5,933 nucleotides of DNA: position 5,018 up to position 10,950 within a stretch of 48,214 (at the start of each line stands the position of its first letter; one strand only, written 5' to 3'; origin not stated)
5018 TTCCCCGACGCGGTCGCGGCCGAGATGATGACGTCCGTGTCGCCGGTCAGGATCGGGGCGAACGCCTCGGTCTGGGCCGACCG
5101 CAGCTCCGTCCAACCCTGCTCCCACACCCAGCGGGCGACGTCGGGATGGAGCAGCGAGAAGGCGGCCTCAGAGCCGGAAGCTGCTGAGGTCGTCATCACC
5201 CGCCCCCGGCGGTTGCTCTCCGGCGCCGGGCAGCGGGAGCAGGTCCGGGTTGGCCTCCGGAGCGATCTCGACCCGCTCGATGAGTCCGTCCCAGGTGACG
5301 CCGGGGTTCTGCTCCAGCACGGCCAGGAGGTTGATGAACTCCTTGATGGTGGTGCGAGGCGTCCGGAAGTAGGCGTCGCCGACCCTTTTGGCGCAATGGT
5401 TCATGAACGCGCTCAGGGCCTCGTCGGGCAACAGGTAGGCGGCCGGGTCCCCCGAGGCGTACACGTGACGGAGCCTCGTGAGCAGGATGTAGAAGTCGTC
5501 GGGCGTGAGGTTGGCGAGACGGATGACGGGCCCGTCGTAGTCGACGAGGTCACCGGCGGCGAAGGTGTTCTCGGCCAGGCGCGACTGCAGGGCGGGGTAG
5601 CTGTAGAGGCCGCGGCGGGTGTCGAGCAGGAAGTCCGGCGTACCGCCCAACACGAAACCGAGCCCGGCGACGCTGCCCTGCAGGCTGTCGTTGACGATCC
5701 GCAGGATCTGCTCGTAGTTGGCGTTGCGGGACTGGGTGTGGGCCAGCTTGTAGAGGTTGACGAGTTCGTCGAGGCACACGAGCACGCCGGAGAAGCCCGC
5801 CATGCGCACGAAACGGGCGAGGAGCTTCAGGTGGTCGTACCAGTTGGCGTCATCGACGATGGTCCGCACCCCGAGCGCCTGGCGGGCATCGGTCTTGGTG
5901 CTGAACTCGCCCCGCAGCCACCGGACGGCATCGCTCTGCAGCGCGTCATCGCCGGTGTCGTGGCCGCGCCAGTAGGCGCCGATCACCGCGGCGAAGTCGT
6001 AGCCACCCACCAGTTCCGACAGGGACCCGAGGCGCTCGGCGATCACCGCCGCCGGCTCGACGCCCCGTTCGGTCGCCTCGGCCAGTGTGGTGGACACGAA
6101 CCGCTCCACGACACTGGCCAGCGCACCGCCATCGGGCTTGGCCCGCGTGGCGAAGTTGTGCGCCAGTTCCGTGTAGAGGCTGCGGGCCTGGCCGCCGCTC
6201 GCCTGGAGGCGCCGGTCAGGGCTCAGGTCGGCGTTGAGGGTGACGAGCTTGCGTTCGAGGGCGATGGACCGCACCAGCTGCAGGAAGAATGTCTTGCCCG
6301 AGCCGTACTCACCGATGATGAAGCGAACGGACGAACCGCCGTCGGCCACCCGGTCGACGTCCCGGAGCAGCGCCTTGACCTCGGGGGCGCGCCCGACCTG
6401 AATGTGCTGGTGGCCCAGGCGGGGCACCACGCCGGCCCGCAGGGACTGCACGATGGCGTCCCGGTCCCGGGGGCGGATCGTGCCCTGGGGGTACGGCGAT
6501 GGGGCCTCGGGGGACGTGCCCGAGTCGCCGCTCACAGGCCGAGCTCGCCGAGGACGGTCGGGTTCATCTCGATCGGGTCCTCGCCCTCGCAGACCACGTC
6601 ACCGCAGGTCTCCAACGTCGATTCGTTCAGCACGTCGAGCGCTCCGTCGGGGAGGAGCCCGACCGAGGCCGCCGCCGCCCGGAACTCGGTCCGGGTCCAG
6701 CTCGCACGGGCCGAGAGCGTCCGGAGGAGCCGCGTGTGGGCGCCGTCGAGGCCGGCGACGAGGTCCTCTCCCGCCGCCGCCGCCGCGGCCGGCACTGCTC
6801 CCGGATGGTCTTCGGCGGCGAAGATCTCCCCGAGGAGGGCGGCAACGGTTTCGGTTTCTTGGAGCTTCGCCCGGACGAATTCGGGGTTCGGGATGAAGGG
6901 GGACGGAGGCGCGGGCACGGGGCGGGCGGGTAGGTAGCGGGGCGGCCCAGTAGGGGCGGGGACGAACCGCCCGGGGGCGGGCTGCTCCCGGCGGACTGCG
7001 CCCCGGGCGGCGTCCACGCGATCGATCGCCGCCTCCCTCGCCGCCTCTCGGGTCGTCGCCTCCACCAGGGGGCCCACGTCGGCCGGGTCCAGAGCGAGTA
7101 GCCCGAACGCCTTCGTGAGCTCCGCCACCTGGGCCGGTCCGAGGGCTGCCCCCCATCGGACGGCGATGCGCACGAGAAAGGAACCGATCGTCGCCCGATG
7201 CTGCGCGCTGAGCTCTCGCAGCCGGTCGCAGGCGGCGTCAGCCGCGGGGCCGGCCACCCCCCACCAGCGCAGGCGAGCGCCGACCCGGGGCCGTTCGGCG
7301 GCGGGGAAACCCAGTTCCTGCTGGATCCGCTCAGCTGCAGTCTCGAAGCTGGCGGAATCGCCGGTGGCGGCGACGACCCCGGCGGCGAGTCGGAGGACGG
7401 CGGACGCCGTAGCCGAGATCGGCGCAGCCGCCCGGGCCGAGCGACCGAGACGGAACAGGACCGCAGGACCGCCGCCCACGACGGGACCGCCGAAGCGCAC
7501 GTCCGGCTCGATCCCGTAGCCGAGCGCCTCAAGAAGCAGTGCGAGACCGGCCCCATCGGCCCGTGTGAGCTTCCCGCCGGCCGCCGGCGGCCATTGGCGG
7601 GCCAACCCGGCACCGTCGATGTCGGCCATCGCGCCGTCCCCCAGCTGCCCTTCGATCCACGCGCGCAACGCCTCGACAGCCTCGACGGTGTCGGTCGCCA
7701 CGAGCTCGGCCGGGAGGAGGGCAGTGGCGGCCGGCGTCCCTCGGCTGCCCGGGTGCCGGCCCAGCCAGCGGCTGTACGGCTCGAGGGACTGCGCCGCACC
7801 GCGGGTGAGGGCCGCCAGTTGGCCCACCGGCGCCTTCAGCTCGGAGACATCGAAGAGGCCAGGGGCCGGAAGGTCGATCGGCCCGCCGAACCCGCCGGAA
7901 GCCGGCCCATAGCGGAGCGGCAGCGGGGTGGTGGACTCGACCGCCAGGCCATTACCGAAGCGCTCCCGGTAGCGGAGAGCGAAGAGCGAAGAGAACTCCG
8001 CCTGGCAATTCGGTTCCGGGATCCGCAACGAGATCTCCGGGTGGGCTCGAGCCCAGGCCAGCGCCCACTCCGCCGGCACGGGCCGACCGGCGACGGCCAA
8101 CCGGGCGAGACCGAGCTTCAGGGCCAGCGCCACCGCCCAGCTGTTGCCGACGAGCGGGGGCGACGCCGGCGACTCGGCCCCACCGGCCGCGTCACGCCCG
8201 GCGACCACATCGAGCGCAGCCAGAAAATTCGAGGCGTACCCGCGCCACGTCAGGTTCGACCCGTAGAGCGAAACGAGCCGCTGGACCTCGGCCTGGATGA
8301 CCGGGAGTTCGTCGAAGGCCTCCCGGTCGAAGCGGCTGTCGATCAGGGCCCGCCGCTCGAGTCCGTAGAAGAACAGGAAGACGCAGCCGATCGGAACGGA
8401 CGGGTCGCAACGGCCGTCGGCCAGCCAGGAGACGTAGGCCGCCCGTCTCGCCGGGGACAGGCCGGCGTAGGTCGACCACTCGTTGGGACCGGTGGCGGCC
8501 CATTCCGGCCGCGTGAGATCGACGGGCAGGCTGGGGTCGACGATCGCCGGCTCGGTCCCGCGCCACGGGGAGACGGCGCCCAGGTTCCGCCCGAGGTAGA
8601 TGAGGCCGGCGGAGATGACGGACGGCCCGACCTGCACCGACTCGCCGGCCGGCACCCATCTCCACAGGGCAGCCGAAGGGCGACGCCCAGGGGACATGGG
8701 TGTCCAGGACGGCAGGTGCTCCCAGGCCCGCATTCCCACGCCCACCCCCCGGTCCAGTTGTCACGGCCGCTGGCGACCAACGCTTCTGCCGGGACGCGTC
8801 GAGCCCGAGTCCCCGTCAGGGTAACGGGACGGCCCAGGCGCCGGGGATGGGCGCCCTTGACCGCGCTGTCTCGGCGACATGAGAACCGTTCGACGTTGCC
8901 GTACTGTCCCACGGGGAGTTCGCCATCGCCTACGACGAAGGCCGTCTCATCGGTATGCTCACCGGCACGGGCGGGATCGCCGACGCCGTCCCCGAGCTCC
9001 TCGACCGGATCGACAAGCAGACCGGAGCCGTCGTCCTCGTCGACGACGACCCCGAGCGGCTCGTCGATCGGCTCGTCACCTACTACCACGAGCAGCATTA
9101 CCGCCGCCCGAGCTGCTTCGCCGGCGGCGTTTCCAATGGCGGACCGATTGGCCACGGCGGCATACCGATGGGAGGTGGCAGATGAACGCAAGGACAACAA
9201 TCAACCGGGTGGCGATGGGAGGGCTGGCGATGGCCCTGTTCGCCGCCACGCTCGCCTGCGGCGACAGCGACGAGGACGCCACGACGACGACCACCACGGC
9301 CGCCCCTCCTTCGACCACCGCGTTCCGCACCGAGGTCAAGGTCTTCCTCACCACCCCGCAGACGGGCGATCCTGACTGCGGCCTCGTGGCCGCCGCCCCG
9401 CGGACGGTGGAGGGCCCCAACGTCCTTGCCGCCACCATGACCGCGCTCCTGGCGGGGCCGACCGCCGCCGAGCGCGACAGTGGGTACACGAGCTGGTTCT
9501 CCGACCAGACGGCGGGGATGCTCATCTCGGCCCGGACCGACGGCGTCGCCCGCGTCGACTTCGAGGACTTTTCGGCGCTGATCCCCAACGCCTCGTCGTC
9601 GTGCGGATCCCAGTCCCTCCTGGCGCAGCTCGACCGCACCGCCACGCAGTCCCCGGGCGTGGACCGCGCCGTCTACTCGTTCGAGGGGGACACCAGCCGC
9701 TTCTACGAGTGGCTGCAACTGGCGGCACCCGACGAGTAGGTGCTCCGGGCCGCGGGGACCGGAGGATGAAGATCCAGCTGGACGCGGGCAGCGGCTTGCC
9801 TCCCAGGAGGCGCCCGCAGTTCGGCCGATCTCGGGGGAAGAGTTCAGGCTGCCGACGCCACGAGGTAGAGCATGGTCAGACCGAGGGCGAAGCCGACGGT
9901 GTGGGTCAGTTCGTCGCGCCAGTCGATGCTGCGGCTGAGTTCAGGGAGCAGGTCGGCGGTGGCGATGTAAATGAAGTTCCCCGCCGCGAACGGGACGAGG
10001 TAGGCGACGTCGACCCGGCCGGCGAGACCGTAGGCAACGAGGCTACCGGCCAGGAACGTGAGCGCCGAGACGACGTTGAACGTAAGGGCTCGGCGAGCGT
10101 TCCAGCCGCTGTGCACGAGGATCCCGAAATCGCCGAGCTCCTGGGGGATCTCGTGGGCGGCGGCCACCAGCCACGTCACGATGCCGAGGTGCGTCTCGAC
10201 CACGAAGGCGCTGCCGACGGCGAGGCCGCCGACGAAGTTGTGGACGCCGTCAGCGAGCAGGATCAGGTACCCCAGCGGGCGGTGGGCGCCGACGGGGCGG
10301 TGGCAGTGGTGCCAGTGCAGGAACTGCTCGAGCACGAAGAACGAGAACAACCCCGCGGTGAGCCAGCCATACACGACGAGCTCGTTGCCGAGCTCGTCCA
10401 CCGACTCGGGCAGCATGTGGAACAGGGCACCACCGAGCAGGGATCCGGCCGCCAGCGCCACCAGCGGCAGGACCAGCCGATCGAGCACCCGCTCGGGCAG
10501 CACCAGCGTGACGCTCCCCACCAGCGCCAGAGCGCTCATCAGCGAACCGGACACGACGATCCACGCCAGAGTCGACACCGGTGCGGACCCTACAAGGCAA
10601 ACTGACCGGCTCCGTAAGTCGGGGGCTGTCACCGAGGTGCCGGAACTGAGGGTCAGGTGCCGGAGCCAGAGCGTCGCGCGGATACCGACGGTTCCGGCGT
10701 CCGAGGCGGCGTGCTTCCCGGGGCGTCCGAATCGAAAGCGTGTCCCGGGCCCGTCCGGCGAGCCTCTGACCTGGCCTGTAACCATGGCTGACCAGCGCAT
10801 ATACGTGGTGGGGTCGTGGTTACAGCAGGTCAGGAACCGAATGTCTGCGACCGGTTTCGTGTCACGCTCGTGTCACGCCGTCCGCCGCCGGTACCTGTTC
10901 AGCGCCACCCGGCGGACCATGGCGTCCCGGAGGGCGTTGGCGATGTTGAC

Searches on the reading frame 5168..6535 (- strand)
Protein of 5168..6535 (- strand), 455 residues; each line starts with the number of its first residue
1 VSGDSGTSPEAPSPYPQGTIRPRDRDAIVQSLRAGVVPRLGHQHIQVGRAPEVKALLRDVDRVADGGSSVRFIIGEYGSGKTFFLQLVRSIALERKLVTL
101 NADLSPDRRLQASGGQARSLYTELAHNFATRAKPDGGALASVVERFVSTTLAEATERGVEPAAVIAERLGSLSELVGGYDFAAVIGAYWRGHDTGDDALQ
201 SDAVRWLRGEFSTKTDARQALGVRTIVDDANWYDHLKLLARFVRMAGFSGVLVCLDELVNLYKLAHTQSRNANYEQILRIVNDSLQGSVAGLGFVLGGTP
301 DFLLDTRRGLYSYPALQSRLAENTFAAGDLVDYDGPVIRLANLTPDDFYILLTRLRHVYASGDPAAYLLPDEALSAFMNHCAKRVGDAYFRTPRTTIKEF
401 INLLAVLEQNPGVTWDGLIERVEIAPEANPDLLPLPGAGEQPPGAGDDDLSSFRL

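Call 61: search_protein_families(library=pfam, proteins=[window:5168-6535:-], max_evalue=0.001)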
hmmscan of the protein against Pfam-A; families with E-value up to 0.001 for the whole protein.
window:5168-6535:- (455 aa): 3 families
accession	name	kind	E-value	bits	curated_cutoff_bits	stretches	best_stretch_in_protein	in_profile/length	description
PF10923.14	BrxC_BrxD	-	1.6e-154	515.3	22.2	1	20-420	1-411/414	BREX system ATP-binding protein BrxC/D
PF13191.12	AAA_16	-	3.7e-07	31.2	32.6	1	47-246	3-159/167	AAA ATPase domain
PF13401.12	AAA_22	-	0.00014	22.6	27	0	70-141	7-73/130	AAA domain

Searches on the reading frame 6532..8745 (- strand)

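Call 61: search_protein_families(library=pfam, proteins=[window:6532-8745:-], max_evalue=0.001)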
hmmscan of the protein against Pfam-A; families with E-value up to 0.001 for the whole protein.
window:6532-8745:- (737 aa): 2 families
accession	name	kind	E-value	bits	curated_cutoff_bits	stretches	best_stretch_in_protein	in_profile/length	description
PF13208.11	TerB_N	-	4.5e-46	157.6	25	1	32-243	1-206/207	TerB N-terminal domain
PF15615.11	TerB_C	-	6.7e-17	62.5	26.3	1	629-734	29-146/148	TerB-C domain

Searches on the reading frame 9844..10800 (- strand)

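Call 13: search_protein_families(library=pfam, proteins=[window:9844-10800:-], max_evalue=0.01)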
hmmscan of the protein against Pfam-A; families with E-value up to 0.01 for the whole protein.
window:9844-10800:- (318 aa): 1 family
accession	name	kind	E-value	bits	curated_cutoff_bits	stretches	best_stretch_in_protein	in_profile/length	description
PF02535.28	Zip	-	6.5e-36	124.6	35.1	2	169-314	170-322/323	ZIP Zinc transporter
